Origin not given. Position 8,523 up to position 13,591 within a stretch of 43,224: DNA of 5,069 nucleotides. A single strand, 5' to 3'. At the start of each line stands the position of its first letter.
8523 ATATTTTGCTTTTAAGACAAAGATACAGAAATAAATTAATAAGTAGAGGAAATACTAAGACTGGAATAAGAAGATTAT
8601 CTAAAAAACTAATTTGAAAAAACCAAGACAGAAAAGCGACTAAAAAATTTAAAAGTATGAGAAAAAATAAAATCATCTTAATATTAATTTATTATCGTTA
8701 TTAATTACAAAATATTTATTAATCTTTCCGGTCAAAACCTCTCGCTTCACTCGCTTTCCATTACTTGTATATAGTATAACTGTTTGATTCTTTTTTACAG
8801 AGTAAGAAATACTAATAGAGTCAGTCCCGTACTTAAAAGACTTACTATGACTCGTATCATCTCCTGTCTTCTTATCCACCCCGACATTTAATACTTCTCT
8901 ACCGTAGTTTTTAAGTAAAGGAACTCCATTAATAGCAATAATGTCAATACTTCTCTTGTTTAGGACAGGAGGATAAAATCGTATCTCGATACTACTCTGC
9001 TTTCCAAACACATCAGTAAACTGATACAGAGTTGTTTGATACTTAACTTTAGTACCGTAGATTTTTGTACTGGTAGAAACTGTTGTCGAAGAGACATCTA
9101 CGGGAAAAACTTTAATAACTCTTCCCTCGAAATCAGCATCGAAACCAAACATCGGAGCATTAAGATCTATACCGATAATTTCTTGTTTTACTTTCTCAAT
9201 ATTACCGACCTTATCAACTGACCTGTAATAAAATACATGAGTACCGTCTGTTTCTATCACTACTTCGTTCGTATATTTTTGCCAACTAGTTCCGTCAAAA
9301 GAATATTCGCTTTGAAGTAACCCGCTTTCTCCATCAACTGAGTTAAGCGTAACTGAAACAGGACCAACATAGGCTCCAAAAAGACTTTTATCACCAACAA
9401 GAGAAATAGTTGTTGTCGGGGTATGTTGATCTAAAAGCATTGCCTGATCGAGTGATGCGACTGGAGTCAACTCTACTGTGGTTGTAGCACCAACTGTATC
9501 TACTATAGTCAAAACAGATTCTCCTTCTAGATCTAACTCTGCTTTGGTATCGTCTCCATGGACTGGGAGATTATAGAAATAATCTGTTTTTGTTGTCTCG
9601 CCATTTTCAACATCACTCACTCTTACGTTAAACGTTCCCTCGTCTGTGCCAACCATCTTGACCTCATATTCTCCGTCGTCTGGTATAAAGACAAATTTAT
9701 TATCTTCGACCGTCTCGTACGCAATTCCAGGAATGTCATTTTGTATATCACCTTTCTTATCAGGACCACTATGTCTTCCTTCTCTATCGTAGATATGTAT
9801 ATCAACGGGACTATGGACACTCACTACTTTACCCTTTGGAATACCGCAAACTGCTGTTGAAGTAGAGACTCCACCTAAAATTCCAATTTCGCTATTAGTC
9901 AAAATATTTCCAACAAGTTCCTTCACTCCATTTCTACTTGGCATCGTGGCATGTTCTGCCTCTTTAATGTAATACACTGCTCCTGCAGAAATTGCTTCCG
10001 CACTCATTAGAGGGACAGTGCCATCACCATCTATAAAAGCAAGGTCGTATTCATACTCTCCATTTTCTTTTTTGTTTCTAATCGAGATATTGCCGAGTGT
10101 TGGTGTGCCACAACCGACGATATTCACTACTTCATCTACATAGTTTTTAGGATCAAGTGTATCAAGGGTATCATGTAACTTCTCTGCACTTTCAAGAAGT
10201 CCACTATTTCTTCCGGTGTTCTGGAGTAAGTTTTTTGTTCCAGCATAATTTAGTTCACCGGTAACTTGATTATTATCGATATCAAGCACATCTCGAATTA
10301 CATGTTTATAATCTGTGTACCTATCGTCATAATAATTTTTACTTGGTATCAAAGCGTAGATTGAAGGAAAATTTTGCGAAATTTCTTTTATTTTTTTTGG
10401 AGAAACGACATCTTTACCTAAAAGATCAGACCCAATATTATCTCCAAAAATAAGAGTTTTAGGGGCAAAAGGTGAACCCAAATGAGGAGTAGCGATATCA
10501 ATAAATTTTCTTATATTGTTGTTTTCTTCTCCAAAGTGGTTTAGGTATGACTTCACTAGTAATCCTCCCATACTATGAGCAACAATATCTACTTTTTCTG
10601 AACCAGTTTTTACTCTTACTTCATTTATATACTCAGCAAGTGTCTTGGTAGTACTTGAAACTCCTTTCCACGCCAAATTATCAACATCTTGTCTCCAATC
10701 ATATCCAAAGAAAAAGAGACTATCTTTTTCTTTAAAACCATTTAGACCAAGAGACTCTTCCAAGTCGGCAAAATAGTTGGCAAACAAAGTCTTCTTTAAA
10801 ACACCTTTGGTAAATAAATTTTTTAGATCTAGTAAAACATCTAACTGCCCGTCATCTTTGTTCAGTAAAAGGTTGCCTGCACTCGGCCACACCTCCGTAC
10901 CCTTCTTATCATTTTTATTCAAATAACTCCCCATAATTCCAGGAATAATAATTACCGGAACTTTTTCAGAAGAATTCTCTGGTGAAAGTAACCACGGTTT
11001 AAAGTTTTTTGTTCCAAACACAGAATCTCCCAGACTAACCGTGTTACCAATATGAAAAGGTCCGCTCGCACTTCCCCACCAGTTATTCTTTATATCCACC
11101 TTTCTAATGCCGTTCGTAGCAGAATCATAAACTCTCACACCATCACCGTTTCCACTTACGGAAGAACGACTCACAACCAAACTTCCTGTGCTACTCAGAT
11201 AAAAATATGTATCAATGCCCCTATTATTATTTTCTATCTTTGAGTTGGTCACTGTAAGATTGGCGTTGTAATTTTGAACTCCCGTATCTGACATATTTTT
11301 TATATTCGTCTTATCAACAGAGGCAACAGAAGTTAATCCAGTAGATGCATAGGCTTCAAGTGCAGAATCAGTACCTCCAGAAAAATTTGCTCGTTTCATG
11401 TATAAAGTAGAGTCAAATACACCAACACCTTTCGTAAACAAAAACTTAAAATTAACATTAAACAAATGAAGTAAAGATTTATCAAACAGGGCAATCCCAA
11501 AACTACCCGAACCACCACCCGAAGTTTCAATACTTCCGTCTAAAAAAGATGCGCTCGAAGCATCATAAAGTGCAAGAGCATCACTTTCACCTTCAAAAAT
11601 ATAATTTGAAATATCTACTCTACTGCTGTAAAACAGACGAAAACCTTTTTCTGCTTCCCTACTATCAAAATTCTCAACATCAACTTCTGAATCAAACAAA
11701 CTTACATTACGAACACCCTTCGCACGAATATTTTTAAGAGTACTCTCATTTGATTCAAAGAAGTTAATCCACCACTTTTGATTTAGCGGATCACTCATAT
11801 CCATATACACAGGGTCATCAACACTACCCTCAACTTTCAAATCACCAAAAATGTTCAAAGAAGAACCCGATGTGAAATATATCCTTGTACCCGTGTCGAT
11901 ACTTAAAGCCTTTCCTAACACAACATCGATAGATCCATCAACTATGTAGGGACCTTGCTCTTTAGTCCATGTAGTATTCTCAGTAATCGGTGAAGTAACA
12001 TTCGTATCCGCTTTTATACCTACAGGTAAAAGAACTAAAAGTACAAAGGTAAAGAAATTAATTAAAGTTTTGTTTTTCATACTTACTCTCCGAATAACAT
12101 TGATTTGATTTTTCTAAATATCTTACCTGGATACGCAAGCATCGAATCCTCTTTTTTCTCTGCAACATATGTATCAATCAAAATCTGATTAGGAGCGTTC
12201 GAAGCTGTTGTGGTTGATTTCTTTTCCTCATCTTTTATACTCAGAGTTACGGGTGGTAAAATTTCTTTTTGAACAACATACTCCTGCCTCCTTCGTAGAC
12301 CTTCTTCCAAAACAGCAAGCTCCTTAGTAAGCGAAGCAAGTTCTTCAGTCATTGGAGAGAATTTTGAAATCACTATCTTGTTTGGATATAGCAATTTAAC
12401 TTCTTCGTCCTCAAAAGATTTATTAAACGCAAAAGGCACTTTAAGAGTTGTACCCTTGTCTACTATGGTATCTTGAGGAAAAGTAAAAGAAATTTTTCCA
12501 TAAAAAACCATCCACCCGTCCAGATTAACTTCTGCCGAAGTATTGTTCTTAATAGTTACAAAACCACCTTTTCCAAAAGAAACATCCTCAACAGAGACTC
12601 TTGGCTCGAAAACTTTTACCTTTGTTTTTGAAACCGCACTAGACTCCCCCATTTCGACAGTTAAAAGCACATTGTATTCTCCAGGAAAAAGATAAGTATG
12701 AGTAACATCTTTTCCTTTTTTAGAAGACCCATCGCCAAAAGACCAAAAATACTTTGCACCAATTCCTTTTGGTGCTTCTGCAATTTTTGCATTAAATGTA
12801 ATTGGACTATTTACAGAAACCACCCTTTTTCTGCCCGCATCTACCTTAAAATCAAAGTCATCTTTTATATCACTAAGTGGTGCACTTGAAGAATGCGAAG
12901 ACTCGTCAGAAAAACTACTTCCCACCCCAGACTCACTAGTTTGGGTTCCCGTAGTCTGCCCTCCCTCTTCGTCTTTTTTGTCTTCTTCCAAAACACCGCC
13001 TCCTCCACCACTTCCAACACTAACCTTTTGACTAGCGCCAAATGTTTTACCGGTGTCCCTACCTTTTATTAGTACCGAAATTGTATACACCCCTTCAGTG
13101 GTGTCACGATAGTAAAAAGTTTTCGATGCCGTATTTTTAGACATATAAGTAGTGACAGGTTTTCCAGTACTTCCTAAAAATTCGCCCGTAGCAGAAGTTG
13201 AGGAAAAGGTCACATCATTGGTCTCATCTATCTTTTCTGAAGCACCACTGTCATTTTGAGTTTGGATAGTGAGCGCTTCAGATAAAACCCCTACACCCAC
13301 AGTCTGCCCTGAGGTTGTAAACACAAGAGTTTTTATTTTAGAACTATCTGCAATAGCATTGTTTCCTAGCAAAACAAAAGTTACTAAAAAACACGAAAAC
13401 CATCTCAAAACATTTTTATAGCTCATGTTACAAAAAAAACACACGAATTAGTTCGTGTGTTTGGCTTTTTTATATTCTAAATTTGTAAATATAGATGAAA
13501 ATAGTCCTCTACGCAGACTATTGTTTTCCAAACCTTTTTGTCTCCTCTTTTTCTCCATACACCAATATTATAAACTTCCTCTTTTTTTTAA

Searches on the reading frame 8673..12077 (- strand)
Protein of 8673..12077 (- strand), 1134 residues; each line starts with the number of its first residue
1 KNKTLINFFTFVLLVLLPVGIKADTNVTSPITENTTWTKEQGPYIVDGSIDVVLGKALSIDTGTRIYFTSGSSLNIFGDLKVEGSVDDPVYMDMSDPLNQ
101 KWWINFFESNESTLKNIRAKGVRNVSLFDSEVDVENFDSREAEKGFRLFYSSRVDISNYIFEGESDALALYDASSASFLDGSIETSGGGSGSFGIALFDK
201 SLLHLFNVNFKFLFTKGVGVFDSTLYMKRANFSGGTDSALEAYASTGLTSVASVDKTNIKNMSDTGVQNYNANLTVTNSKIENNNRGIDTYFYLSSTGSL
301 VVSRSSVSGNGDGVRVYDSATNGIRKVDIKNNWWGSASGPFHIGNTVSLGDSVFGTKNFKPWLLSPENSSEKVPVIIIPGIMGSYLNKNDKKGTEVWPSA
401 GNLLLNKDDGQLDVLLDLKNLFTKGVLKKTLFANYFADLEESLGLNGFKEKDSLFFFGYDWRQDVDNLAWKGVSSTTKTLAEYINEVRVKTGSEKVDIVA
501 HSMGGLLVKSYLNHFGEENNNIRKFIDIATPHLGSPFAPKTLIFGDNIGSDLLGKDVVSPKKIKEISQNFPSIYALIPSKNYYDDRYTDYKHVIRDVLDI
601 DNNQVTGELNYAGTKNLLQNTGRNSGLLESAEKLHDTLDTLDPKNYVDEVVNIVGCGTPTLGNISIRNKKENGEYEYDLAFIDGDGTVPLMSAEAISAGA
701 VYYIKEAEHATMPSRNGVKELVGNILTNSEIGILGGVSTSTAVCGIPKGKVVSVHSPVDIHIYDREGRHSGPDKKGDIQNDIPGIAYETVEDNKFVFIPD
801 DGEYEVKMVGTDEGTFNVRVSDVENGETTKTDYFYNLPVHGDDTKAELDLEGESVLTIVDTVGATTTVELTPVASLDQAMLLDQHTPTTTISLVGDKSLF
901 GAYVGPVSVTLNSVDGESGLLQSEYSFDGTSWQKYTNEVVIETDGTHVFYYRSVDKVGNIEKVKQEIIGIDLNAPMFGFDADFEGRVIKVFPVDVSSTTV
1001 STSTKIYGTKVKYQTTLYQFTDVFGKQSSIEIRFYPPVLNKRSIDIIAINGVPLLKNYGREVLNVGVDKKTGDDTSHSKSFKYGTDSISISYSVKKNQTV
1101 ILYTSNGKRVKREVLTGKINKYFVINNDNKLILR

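Call 15: search_protein_families(library=pfam, proteins=[window:8673-12077:-], max_evalue=0.01)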
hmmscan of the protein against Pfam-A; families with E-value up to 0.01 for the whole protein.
window:8673-12077:- (1134 aa): 9 families
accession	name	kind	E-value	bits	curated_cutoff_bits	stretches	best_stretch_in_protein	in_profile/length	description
PF02450.21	LCAT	-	2e-18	67.3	21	1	434-581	63-204/392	Lecithin:cholesterol acyltransferase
PF05057.20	DUF676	-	1.5e-08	34.8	20.3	1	463-541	45-134/217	Putative serine esterase (DUF676)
PF07819.20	PGAP1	-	7.3e-08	32.9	24.3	1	373-537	5-134/233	PGAP1-like alpha/beta domain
PF00561.26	Abhydrolase_1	-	2.9e-05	24.3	25.8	1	476-530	51-102/245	alpha/beta hydrolase fold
PF05990.18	DUF900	-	3.8e-05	23.7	20.5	1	475-526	75-127/232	Alpha/beta hydrolase of unknown function (DUF900)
PF02089.21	Palm_thioest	-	4.4e-05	23.7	26.8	1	475-587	53-153/254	Palmitoyl protein thioesterase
PF06028.17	DUF915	-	0.00022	21.1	22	1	476-532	85-143/255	Alpha/beta hydrolase of unknown function (DUF915)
PF01674.24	Lipase_2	-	0.00034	20.6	20.3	1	451-511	32-92/219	Lipase (class 2)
PF24096.1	DUF7379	-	0.00044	20.7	33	1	489-539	65-119/191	Domain of unknown function (DUF7379)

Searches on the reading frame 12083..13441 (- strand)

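Call 15: search_protein_families(library=pfam, proteins=[window:12083-13441:-], max_evalue=0.01)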
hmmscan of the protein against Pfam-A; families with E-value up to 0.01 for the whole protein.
window:12083-13441:- (452 aa): 3 families
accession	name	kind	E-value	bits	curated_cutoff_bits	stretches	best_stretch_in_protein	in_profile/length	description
PF00801.26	PKD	-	5.4e-16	58.8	23.5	1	198-277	2-80/80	PKD domain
PF18911.6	PKD_4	-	1.9e-15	57.1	27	1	200-271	6-77/85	PKD domain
PF00932.25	LTD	-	2.3e-05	25.2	34.3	1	293-335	23-67/109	Lamin Tail Domain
